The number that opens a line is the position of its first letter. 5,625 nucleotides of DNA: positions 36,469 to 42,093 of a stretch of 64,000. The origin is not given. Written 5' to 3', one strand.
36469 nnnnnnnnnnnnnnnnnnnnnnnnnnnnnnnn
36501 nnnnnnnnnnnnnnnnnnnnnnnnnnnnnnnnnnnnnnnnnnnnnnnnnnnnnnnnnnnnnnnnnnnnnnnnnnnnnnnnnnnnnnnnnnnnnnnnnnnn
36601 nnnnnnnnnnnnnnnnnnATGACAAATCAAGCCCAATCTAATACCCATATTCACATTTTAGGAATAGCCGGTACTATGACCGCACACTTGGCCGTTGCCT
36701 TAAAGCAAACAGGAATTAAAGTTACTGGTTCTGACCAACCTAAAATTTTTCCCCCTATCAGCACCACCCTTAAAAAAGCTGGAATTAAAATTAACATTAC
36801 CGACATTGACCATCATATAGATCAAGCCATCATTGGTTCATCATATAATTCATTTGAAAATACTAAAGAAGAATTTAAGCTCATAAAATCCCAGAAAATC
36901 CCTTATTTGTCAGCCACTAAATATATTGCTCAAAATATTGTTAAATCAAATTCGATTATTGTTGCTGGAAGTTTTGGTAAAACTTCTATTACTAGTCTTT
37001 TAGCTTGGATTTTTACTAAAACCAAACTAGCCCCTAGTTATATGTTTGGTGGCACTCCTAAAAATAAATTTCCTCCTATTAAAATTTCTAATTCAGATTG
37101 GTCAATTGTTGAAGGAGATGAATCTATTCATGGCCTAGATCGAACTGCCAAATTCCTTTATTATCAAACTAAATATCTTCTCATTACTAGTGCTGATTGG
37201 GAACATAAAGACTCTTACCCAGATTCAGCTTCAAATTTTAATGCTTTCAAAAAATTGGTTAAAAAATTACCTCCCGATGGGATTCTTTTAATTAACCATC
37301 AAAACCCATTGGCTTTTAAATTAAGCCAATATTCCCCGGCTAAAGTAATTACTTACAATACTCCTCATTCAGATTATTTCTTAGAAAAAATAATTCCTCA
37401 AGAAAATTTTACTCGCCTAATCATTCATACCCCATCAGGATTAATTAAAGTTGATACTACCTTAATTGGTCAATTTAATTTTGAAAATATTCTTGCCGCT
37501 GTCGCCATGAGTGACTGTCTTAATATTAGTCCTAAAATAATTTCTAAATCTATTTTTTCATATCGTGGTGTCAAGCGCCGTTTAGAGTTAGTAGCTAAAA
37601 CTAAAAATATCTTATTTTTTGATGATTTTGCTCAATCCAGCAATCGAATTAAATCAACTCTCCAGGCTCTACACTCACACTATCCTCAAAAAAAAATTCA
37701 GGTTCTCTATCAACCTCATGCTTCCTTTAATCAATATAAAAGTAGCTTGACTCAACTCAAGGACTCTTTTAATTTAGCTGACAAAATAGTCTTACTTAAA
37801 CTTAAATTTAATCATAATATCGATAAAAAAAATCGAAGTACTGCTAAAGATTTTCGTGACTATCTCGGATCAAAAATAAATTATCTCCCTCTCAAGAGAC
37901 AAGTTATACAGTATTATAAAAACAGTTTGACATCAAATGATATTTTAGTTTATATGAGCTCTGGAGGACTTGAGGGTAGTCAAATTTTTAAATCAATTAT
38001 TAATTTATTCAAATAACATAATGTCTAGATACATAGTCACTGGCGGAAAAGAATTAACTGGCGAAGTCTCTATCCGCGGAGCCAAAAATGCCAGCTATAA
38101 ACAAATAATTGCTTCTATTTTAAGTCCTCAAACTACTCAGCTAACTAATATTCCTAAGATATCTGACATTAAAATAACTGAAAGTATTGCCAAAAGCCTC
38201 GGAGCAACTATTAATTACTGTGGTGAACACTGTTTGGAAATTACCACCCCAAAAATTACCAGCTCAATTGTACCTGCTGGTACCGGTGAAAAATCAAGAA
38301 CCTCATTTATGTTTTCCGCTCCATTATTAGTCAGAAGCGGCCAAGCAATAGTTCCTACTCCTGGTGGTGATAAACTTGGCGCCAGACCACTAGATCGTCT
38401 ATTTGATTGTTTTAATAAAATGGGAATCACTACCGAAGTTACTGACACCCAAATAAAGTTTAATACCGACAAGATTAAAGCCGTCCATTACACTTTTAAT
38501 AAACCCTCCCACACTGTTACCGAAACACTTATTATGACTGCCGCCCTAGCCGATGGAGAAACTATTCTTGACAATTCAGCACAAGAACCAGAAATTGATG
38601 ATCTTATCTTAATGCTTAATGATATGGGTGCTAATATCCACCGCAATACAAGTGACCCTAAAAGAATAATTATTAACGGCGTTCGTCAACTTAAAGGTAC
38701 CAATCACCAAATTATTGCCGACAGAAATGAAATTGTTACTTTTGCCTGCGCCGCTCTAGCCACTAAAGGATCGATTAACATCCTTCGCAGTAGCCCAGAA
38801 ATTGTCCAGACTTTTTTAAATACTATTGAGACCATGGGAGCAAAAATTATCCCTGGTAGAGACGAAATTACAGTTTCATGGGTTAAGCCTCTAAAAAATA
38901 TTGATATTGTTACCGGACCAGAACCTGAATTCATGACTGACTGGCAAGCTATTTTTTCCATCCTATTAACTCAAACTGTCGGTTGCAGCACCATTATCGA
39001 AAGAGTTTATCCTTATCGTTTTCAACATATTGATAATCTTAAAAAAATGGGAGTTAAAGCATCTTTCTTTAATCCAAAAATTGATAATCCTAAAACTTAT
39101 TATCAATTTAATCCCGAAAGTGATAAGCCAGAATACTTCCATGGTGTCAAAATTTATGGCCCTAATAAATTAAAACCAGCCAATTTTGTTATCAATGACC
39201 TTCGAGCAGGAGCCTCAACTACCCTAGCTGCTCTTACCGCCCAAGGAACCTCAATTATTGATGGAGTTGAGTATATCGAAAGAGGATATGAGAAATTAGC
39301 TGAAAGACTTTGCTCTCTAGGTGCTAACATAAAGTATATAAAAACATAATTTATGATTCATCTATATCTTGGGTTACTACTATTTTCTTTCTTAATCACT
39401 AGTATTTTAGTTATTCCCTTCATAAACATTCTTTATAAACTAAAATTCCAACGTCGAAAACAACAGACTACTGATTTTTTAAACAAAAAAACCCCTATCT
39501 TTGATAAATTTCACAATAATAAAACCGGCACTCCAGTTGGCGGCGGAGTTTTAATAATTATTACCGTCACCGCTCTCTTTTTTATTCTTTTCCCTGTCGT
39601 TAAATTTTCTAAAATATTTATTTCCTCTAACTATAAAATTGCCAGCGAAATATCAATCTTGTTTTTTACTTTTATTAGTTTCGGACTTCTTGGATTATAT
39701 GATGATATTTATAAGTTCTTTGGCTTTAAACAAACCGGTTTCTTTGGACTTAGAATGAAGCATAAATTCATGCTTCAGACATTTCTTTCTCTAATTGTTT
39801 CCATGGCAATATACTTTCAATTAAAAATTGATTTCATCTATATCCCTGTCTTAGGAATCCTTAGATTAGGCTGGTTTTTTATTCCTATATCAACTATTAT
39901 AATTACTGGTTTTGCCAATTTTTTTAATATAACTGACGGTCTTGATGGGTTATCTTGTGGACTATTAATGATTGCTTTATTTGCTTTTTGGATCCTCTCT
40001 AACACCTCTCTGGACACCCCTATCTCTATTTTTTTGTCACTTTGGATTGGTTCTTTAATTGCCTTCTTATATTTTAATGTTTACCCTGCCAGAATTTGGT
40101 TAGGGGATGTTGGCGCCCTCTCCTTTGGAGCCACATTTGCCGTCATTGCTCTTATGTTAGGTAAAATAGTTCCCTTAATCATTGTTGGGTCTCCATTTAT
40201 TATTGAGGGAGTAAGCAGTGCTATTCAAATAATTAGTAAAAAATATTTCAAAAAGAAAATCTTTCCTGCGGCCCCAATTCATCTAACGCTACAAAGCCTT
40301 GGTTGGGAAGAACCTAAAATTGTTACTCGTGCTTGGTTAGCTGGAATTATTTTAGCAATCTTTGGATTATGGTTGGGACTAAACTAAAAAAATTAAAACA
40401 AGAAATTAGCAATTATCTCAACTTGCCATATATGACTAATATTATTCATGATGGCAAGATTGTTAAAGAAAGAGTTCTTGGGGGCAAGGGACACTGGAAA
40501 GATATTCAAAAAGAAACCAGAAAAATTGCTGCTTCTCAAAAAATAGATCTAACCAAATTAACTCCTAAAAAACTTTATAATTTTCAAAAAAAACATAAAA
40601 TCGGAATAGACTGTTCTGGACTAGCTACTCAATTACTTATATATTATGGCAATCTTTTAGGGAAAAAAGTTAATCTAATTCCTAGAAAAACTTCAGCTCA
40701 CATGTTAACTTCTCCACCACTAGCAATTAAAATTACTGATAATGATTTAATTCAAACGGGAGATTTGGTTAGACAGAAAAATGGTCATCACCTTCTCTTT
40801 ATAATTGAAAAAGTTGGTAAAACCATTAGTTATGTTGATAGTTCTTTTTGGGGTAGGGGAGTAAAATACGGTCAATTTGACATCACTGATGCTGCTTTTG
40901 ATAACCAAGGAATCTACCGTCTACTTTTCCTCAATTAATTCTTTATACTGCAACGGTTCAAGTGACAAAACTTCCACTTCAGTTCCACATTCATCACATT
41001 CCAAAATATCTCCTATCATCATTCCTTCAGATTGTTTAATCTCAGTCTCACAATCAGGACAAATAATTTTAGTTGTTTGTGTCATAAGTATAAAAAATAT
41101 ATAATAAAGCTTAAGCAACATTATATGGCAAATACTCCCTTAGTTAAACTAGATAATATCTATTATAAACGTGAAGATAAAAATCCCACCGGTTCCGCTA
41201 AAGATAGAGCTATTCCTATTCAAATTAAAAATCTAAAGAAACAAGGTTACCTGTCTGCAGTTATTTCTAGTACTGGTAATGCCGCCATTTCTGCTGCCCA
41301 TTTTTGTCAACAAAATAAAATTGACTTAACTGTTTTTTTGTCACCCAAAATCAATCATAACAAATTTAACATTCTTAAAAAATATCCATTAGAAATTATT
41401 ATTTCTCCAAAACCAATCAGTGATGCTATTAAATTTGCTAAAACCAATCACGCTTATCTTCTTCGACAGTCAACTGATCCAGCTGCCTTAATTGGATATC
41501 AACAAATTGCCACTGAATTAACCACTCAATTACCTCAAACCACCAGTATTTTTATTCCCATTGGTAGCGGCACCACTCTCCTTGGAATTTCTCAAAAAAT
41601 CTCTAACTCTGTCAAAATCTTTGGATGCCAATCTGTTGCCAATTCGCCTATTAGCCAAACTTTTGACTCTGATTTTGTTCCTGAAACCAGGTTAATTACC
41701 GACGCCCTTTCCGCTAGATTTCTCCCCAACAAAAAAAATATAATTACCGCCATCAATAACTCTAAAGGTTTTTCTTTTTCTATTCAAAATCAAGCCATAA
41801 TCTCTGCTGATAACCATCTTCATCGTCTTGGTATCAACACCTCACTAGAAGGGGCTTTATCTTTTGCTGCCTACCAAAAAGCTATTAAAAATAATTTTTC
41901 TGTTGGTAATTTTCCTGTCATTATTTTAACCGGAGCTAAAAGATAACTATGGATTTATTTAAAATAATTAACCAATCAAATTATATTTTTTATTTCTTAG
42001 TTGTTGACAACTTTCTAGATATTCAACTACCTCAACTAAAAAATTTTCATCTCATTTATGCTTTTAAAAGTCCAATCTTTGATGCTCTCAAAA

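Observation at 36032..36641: Bpt/ATE-like aminoacyl-tRNA-protein transferase embedded between murE and a Mur ligase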

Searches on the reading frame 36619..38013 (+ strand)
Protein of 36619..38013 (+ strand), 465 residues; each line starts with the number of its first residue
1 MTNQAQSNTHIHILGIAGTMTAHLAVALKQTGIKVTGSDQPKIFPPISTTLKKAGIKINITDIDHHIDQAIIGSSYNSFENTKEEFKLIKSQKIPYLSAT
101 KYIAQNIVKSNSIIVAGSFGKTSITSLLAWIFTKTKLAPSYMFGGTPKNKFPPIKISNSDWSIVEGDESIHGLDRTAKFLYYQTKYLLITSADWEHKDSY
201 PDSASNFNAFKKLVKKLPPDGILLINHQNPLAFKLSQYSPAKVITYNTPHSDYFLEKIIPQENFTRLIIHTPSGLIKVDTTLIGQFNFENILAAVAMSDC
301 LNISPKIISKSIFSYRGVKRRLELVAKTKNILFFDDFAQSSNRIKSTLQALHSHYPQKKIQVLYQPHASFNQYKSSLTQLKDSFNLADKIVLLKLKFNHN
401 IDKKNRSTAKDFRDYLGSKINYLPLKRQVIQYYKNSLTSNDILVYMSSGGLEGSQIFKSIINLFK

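Call 3: search_protein_families(library=pfam, proteins=[window:36619-38013:+], max_evalue=1)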
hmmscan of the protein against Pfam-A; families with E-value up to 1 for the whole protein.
window:36619-38013:+ (465 aa): 6 families
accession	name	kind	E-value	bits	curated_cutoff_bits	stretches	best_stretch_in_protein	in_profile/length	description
PF08245.18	Mur_ligase_M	-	6.7e-19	69.1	24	1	115-297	1-199/200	Mur ligase middle domain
PF01225.30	Mur_ligase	-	1e-08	35.8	21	1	10-105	1-89/95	Mur ligase family, catalytic domain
PF02875.26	Mur_ligase_C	-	1.7e-08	35.8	28.4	1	320-449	1-127/127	Mur ligase, glutamate ligase domain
PF24390.1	PRTase-CE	-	7.6e-05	23.1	27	1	311-406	92-182/253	PRTase-CE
PF24926.1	ACT_ACR9_C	-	0.097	13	27.4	1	32-67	8-43/80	ACT domain-containing protein ACR9, C-terminal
PF04504.20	GeBP-like_DBD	-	0.12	13.6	29.5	1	348-411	14-76/94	Glabrous-enhancer-binding protein-like family, DBD domain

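Call 4: search_protein_families(library=ncbifam, proteins=[window:36619-38013:+], max_evalue=1)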
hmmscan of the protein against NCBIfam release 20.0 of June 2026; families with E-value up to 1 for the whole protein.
window:36619-38013:+ (465 aa): 23 families
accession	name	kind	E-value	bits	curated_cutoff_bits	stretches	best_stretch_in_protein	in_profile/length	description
TIGR01082.1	murC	equivalog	4.7e-69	233.6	335.1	1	10-450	1-440/449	UDP-N-acetylmuramate--L-alanine ligase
TIGR01081.1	mpl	equivalog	3.3e-54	184.6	388.7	1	10-453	1-438/448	UDP-N-acetylmuramate:L-alanyl-gamma-D-glutamyl-meso-diaminopimelate ligase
NF011171.0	PRK14573.1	equivalog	1.3e-36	125.8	1015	1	8-451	4-437/809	bifunctional UDP-N-acetylmuramate--L-alanine ligase/D-alanine--D-alanine ligase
NF001126.0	PRK00139.1-4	equivalog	2.5e-19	69.2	373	1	196-362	206-373/486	UDP-N-acetylmuramoyl-L-alanyl-D-glutamate--2,6-diaminopimelate ligase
NF053645.1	pMurC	equivalog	4.6e-18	65.2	560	2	248-357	283-391/492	pseudomurein biosynthesis peptide ligase pMurC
TIGR01087.1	murD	equivalog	4.3e-17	62.3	211.95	1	78-355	72-339/441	UDP-N-acetylmuramoyl-L-alanine--D-glutamate ligase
TIGR01143.1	murF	subfamily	1.1e-16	60.9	288.6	1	188-363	154-331/418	UDP-N-acetylmuramoyl-tripeptide--D-alanyl-D-alanine ligase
NF008896.0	PRK11929.1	equivalog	1e-15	56.7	1023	1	195-362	213-389/965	bifunctional UDP-N-acetylmuramoyl-L-alanyl-D-glutamate--2,6-diaminopimelate ligase MurE/UDP-N-acetylmuramoyl-tripeptide--D-alanyl-D-alanine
TIGR01085.1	murE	subfamily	8.9e-15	54.5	257.3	1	194-360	188-361/472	UDP-N-acetylmuramyl-tripeptide synthetase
NF001124.0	PRK00139.1-2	equivalog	2.6e-13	49.5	476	1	190-362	205-381/500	UDP-N-acetylmuramoyl-L-alanyl-D-glutamate--2,6-diaminopimelate ligase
NF053648.1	pMurE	equivalog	7.8e-12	44.7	600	1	206-361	212-357/464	pseudomurein biosynthesis peptide ligase pMurE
NF053646.1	pMurD1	equivalog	1e-09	37.6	610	2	273-365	271-358/465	pseudomurein biosynthesis peptide ligase pMurD1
NF010628.0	PRK14022.1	equivalog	3.6e-09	35.9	536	1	222-363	238-373/483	UDP-N-acetylmuramoyl-L-alanyl-D-glutamate--L-lysine ligase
NF001123.0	PRK00139.1-1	equivalog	6e-09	35.1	586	1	265-356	284-375/493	UDP-N-acetylmuramoyl-L-alanyl-D-glutamate--2,6-diaminopimelate ligase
NF008041.0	PRK10773.1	equivalog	8.4e-09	34.6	551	1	196-337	188-333/453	UDP-N-acetylmuramoyl-tripeptide--D-alanyl-D-alanine ligase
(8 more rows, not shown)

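Call 77: search_solved_structures(query=window:36619-38013:+, max_evalue=1e-10)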
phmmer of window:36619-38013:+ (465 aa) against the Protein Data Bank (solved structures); distinct sequences matched with E-value up to 1e-10: 15.
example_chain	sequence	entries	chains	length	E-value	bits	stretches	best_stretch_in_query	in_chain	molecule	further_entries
9ir5_A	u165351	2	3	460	7.7e-37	130.8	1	9-451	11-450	UDP-N-acetylmuramate--L-alanine ligase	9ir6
3hn7_A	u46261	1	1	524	1.4e-35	126.6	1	8-148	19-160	UDP-N-acetylmuramate-L-alanine ligase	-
3eag_A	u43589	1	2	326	1.6e-30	110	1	8-320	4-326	UDP-N-acetylmuramate:L-alanyl-gamma-D-glutamyl-meso-diaminopimelate ligase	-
1gqq_A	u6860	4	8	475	8.6e-30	107.6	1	10-372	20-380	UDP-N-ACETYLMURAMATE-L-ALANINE LIGASE | UDP-N-acetylmuramate--alanine ligase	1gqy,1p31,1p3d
6cau_A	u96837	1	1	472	1.8e-29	106.5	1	9-450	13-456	UDP-N-acetylmuramate--L-alanine ligase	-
9s8i_A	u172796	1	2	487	1.4e-24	90.4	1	9-368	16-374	UDP-N-acetylmuramate--L-alanine ligase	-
29zm_A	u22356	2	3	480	1.4e-24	90.4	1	9-368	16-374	UDP-N-acetylmuramate--L-alanine ligase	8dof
6x9f_A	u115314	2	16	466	1.8e-24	90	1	10-368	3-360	UDP-N-acetylmuramate--L-alanine ligase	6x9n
2f00_A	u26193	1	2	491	3.8e-24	89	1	9-449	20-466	UDP-N-acetylmuramate--L-alanine ligase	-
4hv4_A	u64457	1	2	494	9.8e-24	87.6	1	9-369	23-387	UDP-N-acetylmuramate--L-alanine ligase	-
1j6u_A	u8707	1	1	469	5.6e-19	71.9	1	9-449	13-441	UDP-N-acetylmuramate-alanine ligase MurC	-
5vvw_A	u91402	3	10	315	9.4e-17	64.6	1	7-320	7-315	UDP-N-acetylmuramate--L-alanine ligase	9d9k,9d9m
8egm_A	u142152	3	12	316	1.7e-16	63.7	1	10-320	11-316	UDP-N-acetylmuramate--L-alanine ligase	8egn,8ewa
7bva_A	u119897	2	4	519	6.6e-15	58.5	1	10-451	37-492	UDP-N-acetylmuramate--L-alanine ligase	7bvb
4bub_A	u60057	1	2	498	5.2e-13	52.3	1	190-375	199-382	UDP-N-ACETYLMURAMOYL-L-ALANYL-D-GLUTAMATE--LD-LYSINE LIGASE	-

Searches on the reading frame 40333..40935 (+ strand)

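Call 3: search_protein_families(library=pfam, proteins=[window:40333-40935:+], max_evalue=1)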
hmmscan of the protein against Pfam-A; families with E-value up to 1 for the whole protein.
window:40333-40935:+ (201 aa): 1 family
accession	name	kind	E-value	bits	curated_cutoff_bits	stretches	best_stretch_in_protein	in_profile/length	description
PF15492.12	Nbas_N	-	0.2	11.4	27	1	43-92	182-231/281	Neuroblastoma-amplified sequence, N terminal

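Call 30: search_protein_families(library=pfam, proteins=[window:40432-40935:+], max_evalue=0.001)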
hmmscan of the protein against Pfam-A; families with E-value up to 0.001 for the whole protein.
window:40432-40935:+ (168 aa): 0 families

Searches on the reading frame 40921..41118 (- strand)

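Call 30: search_protein_families(library=pfam, proteins=[window:40921-41118:-], max_evalue=0.001)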
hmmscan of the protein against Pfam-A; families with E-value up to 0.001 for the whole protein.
window:40921-41118:- (65 aa): 1 family
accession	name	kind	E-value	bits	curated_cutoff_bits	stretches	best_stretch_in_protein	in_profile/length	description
PF21344.3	Zn_ribbon_LysW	-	1.1e-10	41.5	27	1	20-59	3-42/46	Alpha-aminoadipate carrier protein LysW-like, globular domain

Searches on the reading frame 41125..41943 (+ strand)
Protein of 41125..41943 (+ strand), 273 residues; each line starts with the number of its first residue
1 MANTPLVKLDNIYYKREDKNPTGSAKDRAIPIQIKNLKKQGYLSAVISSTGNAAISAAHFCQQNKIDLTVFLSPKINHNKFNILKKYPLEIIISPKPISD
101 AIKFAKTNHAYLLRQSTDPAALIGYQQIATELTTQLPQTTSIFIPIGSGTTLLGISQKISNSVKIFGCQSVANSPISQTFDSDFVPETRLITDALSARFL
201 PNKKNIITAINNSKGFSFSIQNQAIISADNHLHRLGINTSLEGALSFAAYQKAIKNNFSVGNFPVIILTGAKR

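Call 30: search_protein_families(library=pfam, proteins=[window:41125-41943:+], max_evalue=0.001)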
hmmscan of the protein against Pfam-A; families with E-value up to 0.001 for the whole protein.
window:41125-41943:+ (273 aa): 1 family
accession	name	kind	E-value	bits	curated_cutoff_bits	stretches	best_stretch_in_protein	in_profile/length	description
PF00291.31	PALP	-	1.2e-37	130.3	35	1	3-270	7-295/295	Pyridoxal-phosphate dependent enzyme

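Call 76: search_solved_structures(query=window:41125-41943:+, max_evalue=0.00001)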
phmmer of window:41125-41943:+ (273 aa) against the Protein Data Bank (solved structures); distinct sequences matched with E-value up to 0.00001: 13.
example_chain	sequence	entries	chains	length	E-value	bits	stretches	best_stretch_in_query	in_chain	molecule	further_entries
6cgq_A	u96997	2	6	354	1.6e-09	41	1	12-150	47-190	Threonine synthase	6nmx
8t2c_A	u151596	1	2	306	2e-09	40.8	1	11-205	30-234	Cysteine synthase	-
8srt_A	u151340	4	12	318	2.2e-09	40.6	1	11-205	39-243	Cysteine synthase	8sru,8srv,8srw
1o58_A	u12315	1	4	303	7.9e-09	38.8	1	2-176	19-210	O-acetylserine sulfhydrylase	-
3fca_A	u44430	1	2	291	2.3e-08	37.3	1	2-176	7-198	Cysteine synthase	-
2zsj_A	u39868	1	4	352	4.2e-07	33.1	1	11-152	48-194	Threonine synthase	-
3dwg_A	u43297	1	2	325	4.4e-07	33.1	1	12-200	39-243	Cysteine synthase B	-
3dki_A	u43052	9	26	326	4.5e-07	33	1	12-200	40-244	Cysteine synthase B | O-phosphoserine sulfhydrylase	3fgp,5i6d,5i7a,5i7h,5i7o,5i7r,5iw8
5xem_A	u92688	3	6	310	1.2e-06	31.7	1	2-170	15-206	Cysteine synthase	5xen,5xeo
3iau_A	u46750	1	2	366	1.3e-06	31.5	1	11-171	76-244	Threonine deaminase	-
3dwi_A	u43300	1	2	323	1.4e-06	31.4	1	12-199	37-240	Cysteine synthase B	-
4h27_A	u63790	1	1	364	4.1e-06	29.9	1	11-159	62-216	L-serine dehydratase/L-threonine deaminase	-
5d87_A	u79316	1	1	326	5.3e-06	29.5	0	10-160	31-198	Probable siderophore biosynthesis protein SbnA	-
